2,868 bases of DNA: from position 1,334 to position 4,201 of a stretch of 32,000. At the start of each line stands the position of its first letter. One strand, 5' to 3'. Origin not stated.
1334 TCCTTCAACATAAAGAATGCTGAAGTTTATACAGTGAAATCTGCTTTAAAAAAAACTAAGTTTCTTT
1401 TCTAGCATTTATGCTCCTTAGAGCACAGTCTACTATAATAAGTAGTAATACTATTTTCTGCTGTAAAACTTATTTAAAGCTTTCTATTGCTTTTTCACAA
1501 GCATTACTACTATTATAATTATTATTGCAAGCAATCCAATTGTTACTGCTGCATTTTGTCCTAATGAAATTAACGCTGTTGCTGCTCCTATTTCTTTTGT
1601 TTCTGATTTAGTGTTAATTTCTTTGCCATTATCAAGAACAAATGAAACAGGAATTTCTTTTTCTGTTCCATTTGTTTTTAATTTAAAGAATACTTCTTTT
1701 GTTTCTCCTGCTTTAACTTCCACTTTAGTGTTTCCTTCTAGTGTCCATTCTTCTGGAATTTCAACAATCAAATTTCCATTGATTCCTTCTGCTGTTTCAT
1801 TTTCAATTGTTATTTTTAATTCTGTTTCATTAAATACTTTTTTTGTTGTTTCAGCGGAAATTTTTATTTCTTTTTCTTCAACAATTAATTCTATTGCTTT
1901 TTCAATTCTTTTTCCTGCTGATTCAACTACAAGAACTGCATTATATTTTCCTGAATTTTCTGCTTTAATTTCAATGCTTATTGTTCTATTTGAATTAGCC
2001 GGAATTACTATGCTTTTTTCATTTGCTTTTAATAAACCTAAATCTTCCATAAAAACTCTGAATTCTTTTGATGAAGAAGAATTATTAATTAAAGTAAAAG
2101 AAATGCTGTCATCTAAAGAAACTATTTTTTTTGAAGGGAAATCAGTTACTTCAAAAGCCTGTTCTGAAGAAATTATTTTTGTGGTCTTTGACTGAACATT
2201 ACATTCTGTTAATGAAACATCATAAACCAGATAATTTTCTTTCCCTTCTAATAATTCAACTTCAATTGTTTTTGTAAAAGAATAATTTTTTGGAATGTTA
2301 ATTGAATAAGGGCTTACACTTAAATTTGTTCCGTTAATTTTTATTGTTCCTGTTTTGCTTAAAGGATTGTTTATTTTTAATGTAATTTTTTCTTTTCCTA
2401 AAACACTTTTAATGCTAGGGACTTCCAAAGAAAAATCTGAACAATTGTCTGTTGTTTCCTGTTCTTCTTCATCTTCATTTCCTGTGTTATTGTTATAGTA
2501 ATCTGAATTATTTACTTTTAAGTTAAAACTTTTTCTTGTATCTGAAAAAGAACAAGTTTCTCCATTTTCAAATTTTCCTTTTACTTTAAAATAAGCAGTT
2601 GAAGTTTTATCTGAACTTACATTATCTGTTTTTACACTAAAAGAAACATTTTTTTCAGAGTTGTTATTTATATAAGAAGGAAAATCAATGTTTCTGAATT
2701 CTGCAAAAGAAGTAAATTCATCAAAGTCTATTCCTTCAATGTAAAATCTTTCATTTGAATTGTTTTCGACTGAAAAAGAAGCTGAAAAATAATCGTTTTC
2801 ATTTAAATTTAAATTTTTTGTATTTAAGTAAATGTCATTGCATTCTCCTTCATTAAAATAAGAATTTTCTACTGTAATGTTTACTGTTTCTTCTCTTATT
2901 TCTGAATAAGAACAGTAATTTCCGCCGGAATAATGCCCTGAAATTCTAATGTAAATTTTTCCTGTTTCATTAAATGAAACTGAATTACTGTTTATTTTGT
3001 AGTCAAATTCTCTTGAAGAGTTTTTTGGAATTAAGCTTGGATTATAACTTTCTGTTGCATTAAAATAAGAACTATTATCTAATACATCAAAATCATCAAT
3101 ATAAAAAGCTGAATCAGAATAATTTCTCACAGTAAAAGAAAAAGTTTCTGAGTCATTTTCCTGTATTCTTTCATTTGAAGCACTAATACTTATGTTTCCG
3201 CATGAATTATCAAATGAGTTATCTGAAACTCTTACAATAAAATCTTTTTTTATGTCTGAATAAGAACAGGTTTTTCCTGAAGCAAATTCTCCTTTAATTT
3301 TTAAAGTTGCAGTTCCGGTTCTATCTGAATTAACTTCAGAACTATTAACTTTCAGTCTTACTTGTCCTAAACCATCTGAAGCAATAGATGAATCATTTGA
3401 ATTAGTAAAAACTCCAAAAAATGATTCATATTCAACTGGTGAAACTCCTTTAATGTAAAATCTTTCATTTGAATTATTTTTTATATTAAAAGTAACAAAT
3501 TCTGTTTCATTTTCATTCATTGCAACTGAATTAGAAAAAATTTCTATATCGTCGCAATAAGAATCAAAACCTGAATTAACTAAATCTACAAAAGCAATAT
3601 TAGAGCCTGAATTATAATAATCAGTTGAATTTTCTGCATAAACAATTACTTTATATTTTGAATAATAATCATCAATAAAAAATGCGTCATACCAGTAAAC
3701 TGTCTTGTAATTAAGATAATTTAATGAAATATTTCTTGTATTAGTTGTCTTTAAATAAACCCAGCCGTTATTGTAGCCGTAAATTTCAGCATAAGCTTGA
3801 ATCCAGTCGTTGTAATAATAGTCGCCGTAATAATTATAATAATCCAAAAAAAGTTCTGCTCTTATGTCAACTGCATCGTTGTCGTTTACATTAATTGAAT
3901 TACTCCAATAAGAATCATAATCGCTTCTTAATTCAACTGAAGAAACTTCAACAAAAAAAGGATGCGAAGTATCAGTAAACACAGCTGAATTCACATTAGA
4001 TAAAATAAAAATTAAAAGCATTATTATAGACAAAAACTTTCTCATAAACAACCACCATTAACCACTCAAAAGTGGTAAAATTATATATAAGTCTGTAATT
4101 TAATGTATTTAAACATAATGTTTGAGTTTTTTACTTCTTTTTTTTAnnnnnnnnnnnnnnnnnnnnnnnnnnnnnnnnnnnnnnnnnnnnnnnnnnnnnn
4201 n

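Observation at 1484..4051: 855-aa surface protein with exactly spaced Cys-pair repeats, inserted between rtcB and the rpl3 operon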

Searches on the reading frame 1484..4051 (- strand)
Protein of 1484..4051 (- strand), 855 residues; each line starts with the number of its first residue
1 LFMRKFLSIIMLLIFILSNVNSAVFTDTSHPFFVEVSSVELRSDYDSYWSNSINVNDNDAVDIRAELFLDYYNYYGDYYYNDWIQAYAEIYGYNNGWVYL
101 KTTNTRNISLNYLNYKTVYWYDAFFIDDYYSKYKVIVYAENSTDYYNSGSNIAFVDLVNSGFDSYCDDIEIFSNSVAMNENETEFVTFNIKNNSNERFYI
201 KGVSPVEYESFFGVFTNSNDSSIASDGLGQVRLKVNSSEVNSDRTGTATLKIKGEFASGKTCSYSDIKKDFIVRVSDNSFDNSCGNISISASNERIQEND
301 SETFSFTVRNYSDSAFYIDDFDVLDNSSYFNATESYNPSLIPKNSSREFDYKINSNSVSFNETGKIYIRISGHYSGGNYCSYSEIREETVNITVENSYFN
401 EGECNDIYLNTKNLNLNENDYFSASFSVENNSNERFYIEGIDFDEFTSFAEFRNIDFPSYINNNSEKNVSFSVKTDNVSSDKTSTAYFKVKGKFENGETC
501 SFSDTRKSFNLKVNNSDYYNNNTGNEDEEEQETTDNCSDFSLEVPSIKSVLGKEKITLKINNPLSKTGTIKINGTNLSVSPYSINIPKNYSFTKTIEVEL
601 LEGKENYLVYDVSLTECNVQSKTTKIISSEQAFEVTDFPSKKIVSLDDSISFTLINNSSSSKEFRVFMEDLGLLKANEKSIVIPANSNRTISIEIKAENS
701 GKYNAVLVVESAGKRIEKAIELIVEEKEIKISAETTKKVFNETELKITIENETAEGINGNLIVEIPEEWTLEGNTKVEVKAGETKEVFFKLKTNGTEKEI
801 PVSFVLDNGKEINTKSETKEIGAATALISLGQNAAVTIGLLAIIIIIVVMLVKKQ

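Call 7: find_homologous_proteins(query=window:1484-4051:-, region=1-855)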
Query window:1484-4051:-, residues 1-855 (855 aa): 12 proteins with E <= 0.001 among 8000 candidates.
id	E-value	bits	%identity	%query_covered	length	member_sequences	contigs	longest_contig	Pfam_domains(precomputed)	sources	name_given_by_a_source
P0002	0.0e+0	1838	100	100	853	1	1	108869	-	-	-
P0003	0.0e+0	1137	67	58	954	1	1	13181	PF11614.15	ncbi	ncbi:MAG: hypothetical protein ABH986_04450 [archaeon]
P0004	0.0e+0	1112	62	60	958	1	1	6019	PF11614.15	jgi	-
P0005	0.0e+0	1108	50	81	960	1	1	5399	-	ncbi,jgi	jgi:hypothetical protein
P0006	0.0e+0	1022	58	60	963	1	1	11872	-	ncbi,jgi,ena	-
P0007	8.7e-269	912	52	60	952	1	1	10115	-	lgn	-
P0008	2.7e-268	911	52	60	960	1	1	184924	-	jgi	jgi:hypothetical protein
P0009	4.2e-267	907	43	80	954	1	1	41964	-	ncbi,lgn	-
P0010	1.4e-262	892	44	78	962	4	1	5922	PF10633.16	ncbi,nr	ncbi:hypothetical protein KKB11_07245 [Candidatus Micrarchaeota archaeon]|nr:hypothetical protein [C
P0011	5.9e-257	873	44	82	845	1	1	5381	-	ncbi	-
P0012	4.3e-159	550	55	56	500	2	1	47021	-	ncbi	ncbi:MAG: hypothetical protein COT90_03250, partial [Candidatus Diapherotrites archaeon CG10_big_fil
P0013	5.4e-37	146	26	68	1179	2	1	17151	PF23722.2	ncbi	-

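Call 11: find_encoding_contigs(protein=P0008, flank=8000, max_places=2)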
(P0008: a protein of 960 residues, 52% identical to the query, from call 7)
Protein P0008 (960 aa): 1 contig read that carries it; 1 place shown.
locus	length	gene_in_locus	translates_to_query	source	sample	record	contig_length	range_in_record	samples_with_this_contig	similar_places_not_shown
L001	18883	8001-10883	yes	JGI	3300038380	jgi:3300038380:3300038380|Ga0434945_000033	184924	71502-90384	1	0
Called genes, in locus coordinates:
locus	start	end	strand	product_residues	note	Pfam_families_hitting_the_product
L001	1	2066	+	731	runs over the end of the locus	PF00009:GTP_EFTU, PF01926:MMR_HSR1 (faint), PF22042:EF-G_D2, PF03144:GTP_EFTU_D2, PF14492:EFG_III, PF03764:EFG_IV, PF00679:EFG_C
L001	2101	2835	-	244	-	-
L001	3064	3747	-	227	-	-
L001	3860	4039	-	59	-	-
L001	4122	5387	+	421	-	PF00009:GTP_EFTU, PF08477:Roc (faint), PF01926:MMR_HSR1 (weak), PF03144:GTP_EFTU_D2, PF03143:GTP_EFTU_D3, PF22594:GTP-eEF1A_C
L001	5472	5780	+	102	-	PF00338:Ribosomal_S10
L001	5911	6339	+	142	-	PF01951:Archease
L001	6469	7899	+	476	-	PF01139:RtcB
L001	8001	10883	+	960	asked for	-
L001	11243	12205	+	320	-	PF00297:Ribosomal_L3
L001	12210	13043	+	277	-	PF00573:Ribosomal_L4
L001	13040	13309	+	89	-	PF00276:Ribosomal_L23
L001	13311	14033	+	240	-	PF03947:Ribosomal_L2_C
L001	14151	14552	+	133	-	PF00203:Ribosomal_S19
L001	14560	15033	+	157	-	PF00237:Ribosomal_L22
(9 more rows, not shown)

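Call 12: find_encoding_contigs(protein=P0009, flank=8000, max_places=2)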
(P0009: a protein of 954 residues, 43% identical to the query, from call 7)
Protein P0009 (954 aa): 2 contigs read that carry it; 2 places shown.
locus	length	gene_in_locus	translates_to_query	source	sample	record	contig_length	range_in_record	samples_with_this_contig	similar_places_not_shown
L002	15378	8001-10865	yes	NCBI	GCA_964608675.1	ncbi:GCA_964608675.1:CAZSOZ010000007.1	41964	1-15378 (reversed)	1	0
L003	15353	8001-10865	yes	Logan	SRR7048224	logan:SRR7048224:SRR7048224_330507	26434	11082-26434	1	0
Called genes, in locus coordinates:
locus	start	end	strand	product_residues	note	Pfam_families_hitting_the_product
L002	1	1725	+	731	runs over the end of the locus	PF00009:GTP_EFTU, PF01926:MMR_HSR1 (weak), PF22042:EF-G_D2, PF03144:GTP_EFTU_D2, PF14492:EFG_III, PF03764:EFG_IV, PF00679:EFG_C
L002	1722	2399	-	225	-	-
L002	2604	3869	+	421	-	PF00009:GTP_EFTU, PF08477:Roc (faint), PF01926:MMR_HSR1 (weak), PF03144:GTP_EFTU_D2, PF03143:GTP_EFTU_D3, PF22594:GTP-eEF1A_C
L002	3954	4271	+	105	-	PF00338:Ribosomal_S10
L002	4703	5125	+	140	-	PF01951:Archease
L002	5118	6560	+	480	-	PF01139:RtcB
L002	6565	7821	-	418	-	PF13439:Glyco_transf_4, PF13477:Glyco_trans_4_2, PF13579:Glyco_trans_4_4, PF00534:Glycos_transf_1, PF13692:Glyco_trans_1_4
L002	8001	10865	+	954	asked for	-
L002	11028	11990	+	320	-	PF00297:Ribosomal_L3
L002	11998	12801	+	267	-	PF00573:Ribosomal_L4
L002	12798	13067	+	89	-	PF00276:Ribosomal_L23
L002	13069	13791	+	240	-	PF00181:Ribosomal_L2_N (weak), PF03947:Ribosomal_L2_C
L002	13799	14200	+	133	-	PF00203:Ribosomal_S19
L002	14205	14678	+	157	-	PF00237:Ribosomal_L22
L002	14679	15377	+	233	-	?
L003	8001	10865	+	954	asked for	-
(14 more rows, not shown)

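Call 13: find_encoding_contigs(protein=P0003, flank=8000, max_places=2)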
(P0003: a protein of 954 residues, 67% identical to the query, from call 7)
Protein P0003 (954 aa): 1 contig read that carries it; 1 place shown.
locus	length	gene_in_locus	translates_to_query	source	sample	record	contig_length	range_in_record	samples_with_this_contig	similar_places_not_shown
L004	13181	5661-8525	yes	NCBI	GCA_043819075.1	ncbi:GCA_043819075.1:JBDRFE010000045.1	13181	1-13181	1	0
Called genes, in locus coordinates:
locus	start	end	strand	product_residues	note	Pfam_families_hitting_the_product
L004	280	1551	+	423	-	PF00009:GTP_EFTU, PF08477:Roc (faint), PF01926:MMR_HSR1 (weak), PF03144:GTP_EFTU_D2, PF03143:GTP_EFTU_D3, PF22594:GTP-eEF1A_C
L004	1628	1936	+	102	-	PF00338:Ribosomal_S10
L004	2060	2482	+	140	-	PF01951:Archease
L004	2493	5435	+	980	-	PF01139:RtcB, PF14890:Intein_splicing, PF01139:RtcB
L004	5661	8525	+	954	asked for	PF11614:FixG_C (faint)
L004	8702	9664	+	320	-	PF00297:Ribosomal_L3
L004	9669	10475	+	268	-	PF00573:Ribosomal_L4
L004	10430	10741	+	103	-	PF00276:Ribosomal_L23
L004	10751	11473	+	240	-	PF03947:Ribosomal_L2_C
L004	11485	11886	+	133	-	PF00203:Ribosomal_S19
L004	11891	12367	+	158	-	PF00237:Ribosomal_L22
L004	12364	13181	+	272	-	PF07650:KH_2, PF00189:Ribosomal_S3_C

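Call 23: find_related_loci(query=A1, collection=genome_contigs, flank=6000)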
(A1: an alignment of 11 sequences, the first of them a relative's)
Query A1 (853 aa) in genome_contigs; peptide patterns used: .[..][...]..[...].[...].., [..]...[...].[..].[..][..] (x = any residue, [..] = any of these).
120 stretches matched a pattern; 7 encode a relative of the query (tblastn E <= 1e-3); 7 distinct loci.
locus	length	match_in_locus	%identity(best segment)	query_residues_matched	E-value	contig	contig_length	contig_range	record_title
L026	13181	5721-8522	67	21-853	0e+0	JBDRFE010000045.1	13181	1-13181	MAG: archaeon isolate MEGAHIT-group-1.353 k141_303813, whole genome shotgun sequence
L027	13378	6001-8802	43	1-832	2e-161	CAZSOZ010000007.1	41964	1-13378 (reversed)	MAG TPA_asm: uncultured archaeon isolate SRP141376_co4_183 genome assembly, contig: NODE_1631_length_41964_cov_12.570546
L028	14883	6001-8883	58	1-853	2e-172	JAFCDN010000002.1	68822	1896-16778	MAG: Candidatus Iainarchaeum archaeon isolate Meg19_1012_Bin_505 Meg19_1012_Bin_505_scaffold_366, whole genome shotgun s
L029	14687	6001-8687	55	21-837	8e-158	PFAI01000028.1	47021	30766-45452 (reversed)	MAG: Candidatus Diapherotrites archaeon CG10_big_fil_rev_8_21_14_0_10_31_34 CG10_8_21_14_0.10_scaffold_706_c, whole geno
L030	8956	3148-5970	44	1-839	2e-155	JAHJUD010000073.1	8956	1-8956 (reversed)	MAG: Candidatus Micrarchaeota archaeon isolate OS_PC_MetaG.mb.82 OS_PC_MetaG.mb.82_k141_256248, whole genome shotgun seq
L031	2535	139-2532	32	34-713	6e-83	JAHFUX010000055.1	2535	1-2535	MAG: Nitrosarchaeum sp. isolate nzgw9 NODE_76832_length_2536_cov_1.688199, whole genome shotgun sequence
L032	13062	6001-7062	33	164-513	5e-31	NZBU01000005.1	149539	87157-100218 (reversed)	MAG: Candidatus Iainarchaeum archaeon isolate ARS1307 MHASMcontig_151451, whole genome shotgun sequence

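Call 25: search_protein_families(library=pfam, alignment_id=A1, max_evalue=1)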
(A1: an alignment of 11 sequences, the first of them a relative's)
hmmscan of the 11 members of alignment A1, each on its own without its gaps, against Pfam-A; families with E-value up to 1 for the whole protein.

A. member 1, P0002 (853 aa): 9 families
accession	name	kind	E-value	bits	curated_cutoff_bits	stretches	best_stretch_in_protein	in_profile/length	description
PF10633.15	NPCBM_assoc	-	0.017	15.7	24.4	1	742-790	8-59/78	NPCBM-associated, NEW3 domain of alpha-galactosidase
PF03762.22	VOMI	-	0.036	14.6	25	0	480-522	59-102/167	Vitelline membrane outer layer protein I (VOMI)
PF11614.14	FixG_C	-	0.041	14.5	25.6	1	745-815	37-113/119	IG-like fold at C-terminal of FixG, putative oxidoreductase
PF15946.10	DUF4754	-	0.055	14.2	27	1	287-327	20-60/80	Domain of unknown function (DUF4754)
PF14310.12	Fn3-like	-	0.14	12.8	25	0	768-790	20-42/71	Fibronectin type III-like domain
PF12079.13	DUF3558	-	0.26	11.6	34.1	0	488-532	66-111/173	Protein of unknown function (DUF3558)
PF24507.1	Ig_CFAP65_4th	-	0.27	12.1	27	1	650-707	2-60/76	CFAP65, fourth Ig-like domain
PF23008.3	FN3_Tor_3rd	-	0.86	10.1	30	0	671-714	39-82/92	Tyrosine-protein kinase receptor torso, third FN3 domain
PF13408.12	Zn_ribbon_recom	-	0.96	10.3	25.3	0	361-394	22-55/58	Recombinase zinc beta ribbon domain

B. families by the number of members that match (of 11 scanned): 44 families (the first 25 are shown)
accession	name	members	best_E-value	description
PF11614.14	FixG_C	7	9.1e-07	IG-like fold at C-terminal of FixG, putative oxidoreductase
PF07610.17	DUF1573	5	0.0018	Protein of unknown function (DUF1573)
PF24507.1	Ig_CFAP65_4th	4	0.025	CFAP65, fourth Ig-like domain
PF13408.12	Zn_ribbon_recom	4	0.095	Recombinase zinc beta ribbon domain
PF10633.15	NPCBM_assoc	3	9.2e-06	NPCBM-associated, NEW3 domain of alpha-galactosidase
PF11494.13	Ta0938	3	0.00054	Ta0938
PF09134.16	Invasin_D3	2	0.0002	Invasin, domain 3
PF18000.7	Top6b_C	2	0.0025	Type 2 DNA topoisomerase 6 subunit B C-terminal domain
PF25329.1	C2_GDE1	2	0.014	GDE1-like C2 domain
PF22073.2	Cep192_D4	2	0.021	Cep192 domain 4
PF19516.4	DUF6049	2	0.028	Family of unknown function (DUF6049)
PF23205.1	DUF7063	2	0.029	Domain of unknown function (DUF7063)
PF03896.21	TRAP_alpha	2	0.51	Translocon-associated protein (TRAP), alpha subunit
PF06280.18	fn3_5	1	0.0015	Fn3-like domain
PF24660.1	PGAP1_3rd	1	0.0027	GPI inositol-deacylase beta-sandwich domain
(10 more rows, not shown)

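Call 26: search_solved_structures(query=A1, max_evalue=1)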
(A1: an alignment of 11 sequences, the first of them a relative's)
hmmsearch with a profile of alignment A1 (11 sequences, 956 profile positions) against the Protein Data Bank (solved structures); distinct sequences matched with E-value up to 1: 5.
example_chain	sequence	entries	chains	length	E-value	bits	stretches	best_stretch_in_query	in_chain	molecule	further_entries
5xya_A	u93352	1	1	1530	0.0068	17.5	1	852-946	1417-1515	Chemokine protease C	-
5xxz_A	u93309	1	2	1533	0.0068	17.5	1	852-946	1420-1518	Chemokine protease C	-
5xyr_A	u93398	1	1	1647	0.0074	17.4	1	852-946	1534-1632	Chemokine protease C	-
1iby_A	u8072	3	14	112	0.2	12.7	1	708-789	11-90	NITROSOCYANIN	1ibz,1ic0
9dss_C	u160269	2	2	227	0.75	10.8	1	560-650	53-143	Heavy chain of Fab 7088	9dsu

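Call 27: predict_structure(alignment_id=A1)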
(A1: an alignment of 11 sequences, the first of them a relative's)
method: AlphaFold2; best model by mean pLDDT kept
length: 853 residues; sequences in the alignment: 11
mean_pLDDT: 76.4   pTM: 0.26
mean pLDDT of the five models: 76.4, 75.9, 74.8, 73.5, 65.0
residues with pLDDT >= 90: 89; 70-90: 556; 50-70: 127; < 50: 81
segments of 3 or more residues with pLDDT < 50: 16-27, 71-78, 110-112, 158-162, 276-279, 396-400, 515-533, 819-837, 851-853
pLDDT, mean of each block of 10 residues (from residue 1): 60 50 44 86 82 81 77 45 87 84 73 71 80 86 69 72 72 76 89 83 86 91 84 80 86 80 86 61 80 84 86 82 83 75 85 79 88 75 83 54 80 86 90 87 75 88 91 78 85 73 77 48 25 63 72 85 85 81 87 79 76 74 66 84 80 78 85 84 80 81 86 82 75 72 86 82 81 84 87 77 80 70 34 45 61 42
secondary structure, 60 per line:
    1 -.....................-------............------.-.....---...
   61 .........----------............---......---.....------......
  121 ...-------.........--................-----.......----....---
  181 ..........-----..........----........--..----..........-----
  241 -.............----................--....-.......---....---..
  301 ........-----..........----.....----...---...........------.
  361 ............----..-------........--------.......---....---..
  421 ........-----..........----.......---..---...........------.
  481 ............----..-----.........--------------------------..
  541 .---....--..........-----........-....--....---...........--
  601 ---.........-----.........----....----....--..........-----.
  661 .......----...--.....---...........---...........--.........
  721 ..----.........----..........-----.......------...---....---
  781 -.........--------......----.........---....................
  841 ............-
elements in order (helices of 4 or more, strands of 3 or more residues): H2-22 E30-41 E50-54 E58-69 E80-91 E95-100 E104-108 E115-123 E131-139 E142-157 H163-166 E167-169 E174-177 E181-190 E196-205 E210-217 E226-235 E242-254 E259-274 H277-280 E285-288 E292-295 E299-308 E314-323 E328-332 E337-339 E343-353 E360-372 E386-393 E405-408 E412-415 E419-428 E434-443 E448-454 E463-473 E480-492 E504-512 E539-541 E545-548 E551-560 E566-573 E575-578 E581-584 E588-598 E604-612 E618-626 E631-634 E639-642 E645-654 E660-667 E672-674 E677-681 E685-695 E699-709 E712-722 E727-735 E740-749 E755-761 E768-770 E774-777 E782-790 E799-804 E809-817 H821-852

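Call 31: fold_search(model_id=the predicted structure, library=pdb)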
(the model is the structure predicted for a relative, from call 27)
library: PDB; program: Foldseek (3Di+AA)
matches with E <= 10: 1692; with E <= 0.001: 453
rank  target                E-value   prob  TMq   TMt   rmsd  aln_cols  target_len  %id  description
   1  9ijj_h                3.0e-28  1.00  0.17  0.11  34.0      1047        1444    8  In situ structure of the central apparatus in mouse sperm axoneme. (released 2025-06-04)
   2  7sqc_O0               1.9e-27  1.00  0.16  0.13  56.3       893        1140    9  Ciliary C1 central pair apparatus isolated from Chlamydomonas reinhardtii (released 2022-04-13)
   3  9ijj_4I               2.3e-27  1.00  0.14  0.05  72.6       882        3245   10  In situ structure of the central apparatus in mouse sperm axoneme. (released 2025-06-04)
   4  7som_D                6.0e-27  1.00  0.16  0.09  38.4       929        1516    8  Ciliary C2 central pair apparatus isolated from Chlamydomonas reinhardtii (released 2022-04-13)
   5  9ijj_C                1.3e-26  1.00  0.16  0.14  55.3       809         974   10  In situ structure of the central apparatus in mouse sperm axoneme. (released 2025-06-04)
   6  9ijj_O                6.8e-25  1.00  0.22  0.16  78.9      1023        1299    8  In situ structure of the central apparatus in mouse sperm axoneme. (released 2025-06-04)
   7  7sqc_2B               1.2e-23  1.00  0.20  0.21  67.5       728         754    9  Ciliary C1 central pair apparatus isolated from Chlamydomonas reinhardtii (released 2022-04-13)
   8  9ijj_4G               2.9e-23  1.00  0.16  0.05  35.8      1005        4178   11  In situ structure of the central apparatus in mouse sperm axoneme. (released 2025-06-04)
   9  7sqc_2A               3.2e-23  1.00  0.20  0.22  67.6       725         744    9  Ciliary C1 central pair apparatus isolated from Chlamydomonas reinhardtii (released 2022-04-13)
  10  9ijj_4H               6.4e-23  1.00  0.16  0.05  36.0      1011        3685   11  In situ structure of the central apparatus in mouse sperm axoneme. (released 2025-06-04)
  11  9ijj_4J               1.1e-22  1.00  0.17  0.19  65.5       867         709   10  In situ structure of the central apparatus in mouse sperm axoneme. (released 2025-06-04)
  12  9ijj_4A               1.7e-20  1.00  0.16  0.07  38.0       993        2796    8  In situ structure of the central apparatus in mouse sperm axoneme. (released 2025-06-04)
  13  7n6g_4C               4.2e-18  1.00  0.15  0.20  56.0       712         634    8  C1 of central pair (released 2022-05-18)
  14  5a42                  2.0e-17  1.00  0.18  0.13  21.8       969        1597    8  Cryo-EM single particle 3D reconstruction of the native conformation of E. coli alpha-2-macroglobulin (ECAM) (released 2015-07-29)
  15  7sqc_F1               3.8e-17  1.00  0.17  0.27  38.8       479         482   10  Ciliary C1 central pair apparatus isolated from Chlamydomonas reinhardtii (released 2022-04-13)
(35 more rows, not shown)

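Call 38: search_protein_representatives(alignment_id=A1)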
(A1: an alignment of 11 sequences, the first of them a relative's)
Query: 11 sequences, 956 profile positions. Proteins with E-value up to 0.001 (for the whole library): 247; up to 1e-10: 210; up to 1e-30: 128. The best 150 are listed.
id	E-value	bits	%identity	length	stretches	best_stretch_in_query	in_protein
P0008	0.0e+00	1527.2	-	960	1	2-955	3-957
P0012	1.1e-237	808.0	-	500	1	2-500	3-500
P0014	8.3e-213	725.6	-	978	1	4-955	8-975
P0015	1.3e-205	701.8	-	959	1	24-955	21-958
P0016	7.3e-198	676.1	-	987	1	9-954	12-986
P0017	2.4e-192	657.8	-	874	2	7-729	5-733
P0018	8.8e-160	550.1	-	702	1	186-829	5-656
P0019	9.4e-160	550.0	-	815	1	162-953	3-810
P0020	8.1e-130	450.9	-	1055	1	22-952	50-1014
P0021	4.3e-129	448.5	-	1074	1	8-952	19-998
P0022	1.9e-128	446.4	-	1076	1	27-950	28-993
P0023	1.9e-113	396.8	-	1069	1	12-955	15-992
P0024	1.3e-110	387.4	-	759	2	161-630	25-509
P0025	8.1e-110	384.7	-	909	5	75-502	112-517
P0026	4.5e-109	382.2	-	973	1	114-952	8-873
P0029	3.8e-103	362.6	-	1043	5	163-445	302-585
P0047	1.5e-67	244.8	-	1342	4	159-396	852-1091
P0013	2.2e-67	244.3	-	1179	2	66-615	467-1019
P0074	2.8e-47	177.7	-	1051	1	4-952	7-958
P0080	6.5e-46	173.2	-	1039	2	155-491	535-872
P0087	9.0e-42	159.5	-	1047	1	21-951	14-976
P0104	1.5e-36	142.2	-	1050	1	6-951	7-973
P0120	8.1e-34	133.2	-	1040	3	398-515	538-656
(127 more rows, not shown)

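Call 69: search_protein_families(library=ncbifam, proteins=[P0002], max_evalue=0.01)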
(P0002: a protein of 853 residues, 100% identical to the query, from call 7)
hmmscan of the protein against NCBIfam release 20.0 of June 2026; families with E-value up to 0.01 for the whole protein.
P0002 (853 aa): 1 family
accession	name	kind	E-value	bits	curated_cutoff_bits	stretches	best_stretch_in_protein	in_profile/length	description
NF003314.0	PRK04322.1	equivalog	0.003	17.6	126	1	762-808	41-86/117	peptidyl-tRNA hydrolase Pth2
